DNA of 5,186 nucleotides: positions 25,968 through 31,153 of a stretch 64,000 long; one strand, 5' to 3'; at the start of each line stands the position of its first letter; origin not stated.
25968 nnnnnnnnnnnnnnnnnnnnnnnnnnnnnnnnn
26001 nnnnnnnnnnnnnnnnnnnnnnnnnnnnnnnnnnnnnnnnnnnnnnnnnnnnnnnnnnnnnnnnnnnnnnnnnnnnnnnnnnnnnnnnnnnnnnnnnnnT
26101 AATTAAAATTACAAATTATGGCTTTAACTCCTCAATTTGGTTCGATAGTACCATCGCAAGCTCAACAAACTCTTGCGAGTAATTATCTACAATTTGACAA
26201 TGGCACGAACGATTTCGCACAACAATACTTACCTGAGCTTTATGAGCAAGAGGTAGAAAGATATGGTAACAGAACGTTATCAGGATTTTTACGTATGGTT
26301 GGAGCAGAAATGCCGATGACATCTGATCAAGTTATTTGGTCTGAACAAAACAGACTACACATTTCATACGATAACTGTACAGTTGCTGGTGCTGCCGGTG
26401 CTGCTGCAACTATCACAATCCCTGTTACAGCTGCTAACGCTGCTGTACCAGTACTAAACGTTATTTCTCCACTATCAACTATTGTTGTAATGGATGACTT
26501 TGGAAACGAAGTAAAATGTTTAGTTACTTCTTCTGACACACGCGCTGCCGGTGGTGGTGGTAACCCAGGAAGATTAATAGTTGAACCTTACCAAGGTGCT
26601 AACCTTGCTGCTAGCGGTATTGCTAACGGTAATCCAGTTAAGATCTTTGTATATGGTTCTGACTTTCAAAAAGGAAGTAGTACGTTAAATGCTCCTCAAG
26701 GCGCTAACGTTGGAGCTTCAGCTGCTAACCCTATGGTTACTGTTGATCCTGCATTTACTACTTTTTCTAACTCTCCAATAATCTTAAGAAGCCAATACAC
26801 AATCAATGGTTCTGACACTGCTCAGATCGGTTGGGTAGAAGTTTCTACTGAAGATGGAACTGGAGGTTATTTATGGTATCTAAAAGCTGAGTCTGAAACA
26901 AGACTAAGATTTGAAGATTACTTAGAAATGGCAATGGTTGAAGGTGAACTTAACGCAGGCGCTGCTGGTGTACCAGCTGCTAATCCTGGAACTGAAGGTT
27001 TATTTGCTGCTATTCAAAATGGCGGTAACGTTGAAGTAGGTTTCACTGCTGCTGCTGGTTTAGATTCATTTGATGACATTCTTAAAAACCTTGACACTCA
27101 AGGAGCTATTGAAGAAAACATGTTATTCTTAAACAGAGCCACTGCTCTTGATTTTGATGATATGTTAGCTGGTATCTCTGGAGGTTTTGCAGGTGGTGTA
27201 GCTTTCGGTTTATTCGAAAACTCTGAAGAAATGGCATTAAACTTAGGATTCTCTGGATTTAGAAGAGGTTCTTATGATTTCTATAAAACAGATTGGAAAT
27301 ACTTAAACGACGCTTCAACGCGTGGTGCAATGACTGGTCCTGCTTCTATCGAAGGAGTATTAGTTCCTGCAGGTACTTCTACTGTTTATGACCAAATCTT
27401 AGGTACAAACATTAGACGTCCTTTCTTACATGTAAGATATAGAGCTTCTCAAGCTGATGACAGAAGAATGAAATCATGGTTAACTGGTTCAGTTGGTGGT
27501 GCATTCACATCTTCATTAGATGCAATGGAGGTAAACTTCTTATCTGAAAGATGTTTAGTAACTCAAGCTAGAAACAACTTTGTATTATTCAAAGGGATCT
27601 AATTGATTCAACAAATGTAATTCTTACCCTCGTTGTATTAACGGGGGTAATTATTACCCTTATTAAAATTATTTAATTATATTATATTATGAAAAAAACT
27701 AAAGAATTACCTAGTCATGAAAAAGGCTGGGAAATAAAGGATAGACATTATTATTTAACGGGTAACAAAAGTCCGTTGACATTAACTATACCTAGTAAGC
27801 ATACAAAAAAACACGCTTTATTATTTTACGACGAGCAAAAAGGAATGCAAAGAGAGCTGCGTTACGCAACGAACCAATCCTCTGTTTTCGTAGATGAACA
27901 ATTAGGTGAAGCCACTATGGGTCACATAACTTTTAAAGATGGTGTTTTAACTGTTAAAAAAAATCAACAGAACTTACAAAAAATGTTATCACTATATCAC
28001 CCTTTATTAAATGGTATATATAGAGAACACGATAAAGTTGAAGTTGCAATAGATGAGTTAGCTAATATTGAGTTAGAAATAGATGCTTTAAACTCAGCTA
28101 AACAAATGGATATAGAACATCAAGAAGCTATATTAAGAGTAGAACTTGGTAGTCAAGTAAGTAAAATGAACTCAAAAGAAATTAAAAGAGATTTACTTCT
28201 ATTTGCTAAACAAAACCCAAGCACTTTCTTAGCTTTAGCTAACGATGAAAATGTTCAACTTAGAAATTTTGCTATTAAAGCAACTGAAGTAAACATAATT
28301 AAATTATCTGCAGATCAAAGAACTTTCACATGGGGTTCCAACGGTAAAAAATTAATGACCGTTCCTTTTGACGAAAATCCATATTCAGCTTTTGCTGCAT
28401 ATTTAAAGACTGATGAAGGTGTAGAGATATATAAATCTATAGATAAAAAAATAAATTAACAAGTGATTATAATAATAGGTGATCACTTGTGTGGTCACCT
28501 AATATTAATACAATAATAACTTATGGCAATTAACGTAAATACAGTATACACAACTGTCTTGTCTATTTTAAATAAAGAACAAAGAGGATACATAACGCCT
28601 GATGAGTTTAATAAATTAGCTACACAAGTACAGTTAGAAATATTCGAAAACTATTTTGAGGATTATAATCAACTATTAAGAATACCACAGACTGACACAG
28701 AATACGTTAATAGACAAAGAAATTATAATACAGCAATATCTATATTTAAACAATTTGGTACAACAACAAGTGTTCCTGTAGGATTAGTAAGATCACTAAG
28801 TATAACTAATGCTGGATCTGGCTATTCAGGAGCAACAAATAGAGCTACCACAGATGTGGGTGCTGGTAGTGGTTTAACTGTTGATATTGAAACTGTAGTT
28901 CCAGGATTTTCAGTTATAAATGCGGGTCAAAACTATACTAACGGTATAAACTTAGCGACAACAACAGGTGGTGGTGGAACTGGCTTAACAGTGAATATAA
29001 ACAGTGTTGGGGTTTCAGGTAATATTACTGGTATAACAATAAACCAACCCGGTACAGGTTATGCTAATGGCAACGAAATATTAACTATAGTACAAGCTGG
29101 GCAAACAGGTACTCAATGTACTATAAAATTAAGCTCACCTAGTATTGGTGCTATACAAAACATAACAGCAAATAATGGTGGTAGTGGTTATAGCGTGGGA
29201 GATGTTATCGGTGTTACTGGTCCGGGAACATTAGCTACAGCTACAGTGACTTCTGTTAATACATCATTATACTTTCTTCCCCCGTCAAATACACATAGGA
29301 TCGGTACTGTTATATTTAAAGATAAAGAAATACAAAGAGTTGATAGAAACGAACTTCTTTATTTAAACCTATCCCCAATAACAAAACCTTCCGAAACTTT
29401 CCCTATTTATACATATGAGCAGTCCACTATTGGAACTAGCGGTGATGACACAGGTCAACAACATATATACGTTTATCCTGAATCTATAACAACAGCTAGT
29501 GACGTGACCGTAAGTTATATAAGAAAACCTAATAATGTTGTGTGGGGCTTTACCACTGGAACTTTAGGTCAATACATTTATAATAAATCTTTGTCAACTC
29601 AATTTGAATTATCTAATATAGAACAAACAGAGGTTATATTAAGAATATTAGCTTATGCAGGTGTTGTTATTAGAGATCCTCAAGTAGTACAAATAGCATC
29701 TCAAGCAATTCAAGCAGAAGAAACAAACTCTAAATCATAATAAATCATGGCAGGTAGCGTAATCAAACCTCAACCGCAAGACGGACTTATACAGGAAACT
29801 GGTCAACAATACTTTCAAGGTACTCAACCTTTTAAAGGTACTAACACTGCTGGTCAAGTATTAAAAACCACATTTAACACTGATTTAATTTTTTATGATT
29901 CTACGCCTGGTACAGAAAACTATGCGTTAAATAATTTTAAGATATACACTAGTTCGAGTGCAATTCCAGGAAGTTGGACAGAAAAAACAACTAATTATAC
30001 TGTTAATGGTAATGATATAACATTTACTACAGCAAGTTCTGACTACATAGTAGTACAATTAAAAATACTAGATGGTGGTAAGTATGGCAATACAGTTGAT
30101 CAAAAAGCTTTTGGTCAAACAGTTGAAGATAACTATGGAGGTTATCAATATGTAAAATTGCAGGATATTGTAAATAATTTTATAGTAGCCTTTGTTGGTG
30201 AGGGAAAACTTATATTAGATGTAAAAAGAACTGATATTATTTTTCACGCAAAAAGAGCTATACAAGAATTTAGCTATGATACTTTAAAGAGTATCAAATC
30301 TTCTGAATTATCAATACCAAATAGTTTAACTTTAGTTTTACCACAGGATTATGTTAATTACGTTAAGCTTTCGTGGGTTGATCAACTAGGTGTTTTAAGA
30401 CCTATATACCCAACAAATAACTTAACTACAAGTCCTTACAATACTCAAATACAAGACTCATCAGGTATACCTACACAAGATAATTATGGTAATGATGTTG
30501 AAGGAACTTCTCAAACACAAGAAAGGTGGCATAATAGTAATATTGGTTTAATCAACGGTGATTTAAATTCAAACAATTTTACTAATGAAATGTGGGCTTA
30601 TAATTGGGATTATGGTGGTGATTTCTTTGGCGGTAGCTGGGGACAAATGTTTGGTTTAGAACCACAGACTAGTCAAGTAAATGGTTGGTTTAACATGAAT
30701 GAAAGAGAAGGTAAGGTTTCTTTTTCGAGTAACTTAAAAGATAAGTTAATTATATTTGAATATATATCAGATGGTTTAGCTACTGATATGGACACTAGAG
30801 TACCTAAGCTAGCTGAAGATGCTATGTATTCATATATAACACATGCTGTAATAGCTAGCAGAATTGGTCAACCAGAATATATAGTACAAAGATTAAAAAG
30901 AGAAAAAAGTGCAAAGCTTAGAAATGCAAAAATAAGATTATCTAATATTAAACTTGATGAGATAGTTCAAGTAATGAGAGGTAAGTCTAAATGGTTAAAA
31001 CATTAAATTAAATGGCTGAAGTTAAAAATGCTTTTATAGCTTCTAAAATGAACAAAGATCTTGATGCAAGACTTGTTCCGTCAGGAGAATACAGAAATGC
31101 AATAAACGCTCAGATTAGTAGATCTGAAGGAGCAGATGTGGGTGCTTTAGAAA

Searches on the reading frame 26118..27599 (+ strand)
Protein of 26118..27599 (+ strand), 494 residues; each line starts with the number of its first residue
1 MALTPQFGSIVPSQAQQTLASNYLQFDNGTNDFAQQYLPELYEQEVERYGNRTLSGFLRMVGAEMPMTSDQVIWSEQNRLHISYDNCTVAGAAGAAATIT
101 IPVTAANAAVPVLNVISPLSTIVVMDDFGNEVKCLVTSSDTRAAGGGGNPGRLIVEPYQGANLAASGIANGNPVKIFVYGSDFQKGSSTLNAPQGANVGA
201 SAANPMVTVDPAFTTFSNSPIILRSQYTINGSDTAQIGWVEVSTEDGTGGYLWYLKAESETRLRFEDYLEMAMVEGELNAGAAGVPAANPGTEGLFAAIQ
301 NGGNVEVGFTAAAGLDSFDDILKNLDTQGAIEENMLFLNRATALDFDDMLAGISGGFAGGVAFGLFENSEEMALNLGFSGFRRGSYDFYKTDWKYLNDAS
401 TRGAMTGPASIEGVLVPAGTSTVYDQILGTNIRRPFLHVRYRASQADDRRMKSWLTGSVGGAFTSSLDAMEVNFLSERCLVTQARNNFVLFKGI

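Call 9: search_protein_families(library=phrogs, proteins=[window:26118-27599:+], max_evalue=0.001)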
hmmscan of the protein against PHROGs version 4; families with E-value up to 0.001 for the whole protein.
window:26118-27599:+ (494 aa): 1 family
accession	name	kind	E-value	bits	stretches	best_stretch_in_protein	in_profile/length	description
phrog_13704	-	head and packaging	5.9e-84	283.3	1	11-492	18-446/452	virion structural protein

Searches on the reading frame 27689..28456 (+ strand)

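Call 9: search_protein_families(library=phrogs, proteins=[window:27689-28456:+], max_evalue=0.001)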
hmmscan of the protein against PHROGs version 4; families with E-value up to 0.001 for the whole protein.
window:27689-28456:+ (256 aa): 2 families
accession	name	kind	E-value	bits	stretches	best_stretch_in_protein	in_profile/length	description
phrog_34748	-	unknown function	1.7e-28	100.8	1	28-254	42-284/285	-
phrog_16922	-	unknown function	6.1e-14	52.9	1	21-241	9-225/310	-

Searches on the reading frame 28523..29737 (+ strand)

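Call 9: search_protein_families(library=phrogs, proteins=[window:28523-29737:+], max_evalue=0.001)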
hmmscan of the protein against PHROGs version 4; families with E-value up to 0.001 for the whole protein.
window:28523-29737:+ (405 aa): 5 families
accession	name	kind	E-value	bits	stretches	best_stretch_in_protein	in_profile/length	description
phrog_14543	-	head and packaging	6.8e-23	82.3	2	1-51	1-51/234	virion structural protein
phrog_460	-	connector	2.6e-06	27.4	0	101-200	221-301/385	head closure Hc2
phrog_438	-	tail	1.2e-05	25.7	1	160-256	190-279/478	baseplate wedge subunit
phrog_3465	-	connector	0.00068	18.8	0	195-249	366-422/978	head closure Hc2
phrog_26741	-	unknown function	0.00078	19.3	0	88-246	218-374/497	-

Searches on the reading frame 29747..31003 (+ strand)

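Call 3: search_protein_families(library=pfam, proteins=[window:29747-31003:+], max_evalue=0.1)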
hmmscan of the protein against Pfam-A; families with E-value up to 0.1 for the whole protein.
window:29747-31003:+ (419 aa): 0 families

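Call 4: search_protein_families(library=phrogs, proteins=[window:29747-31003:+], max_evalue=0.01)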
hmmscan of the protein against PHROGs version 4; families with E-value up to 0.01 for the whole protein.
window:29747-31003:+ (419 aa): 1 family
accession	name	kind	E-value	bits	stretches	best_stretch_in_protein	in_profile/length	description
phrog_13977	-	head and packaging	3e-46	159.1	1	127-408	13-271/273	virion structural protein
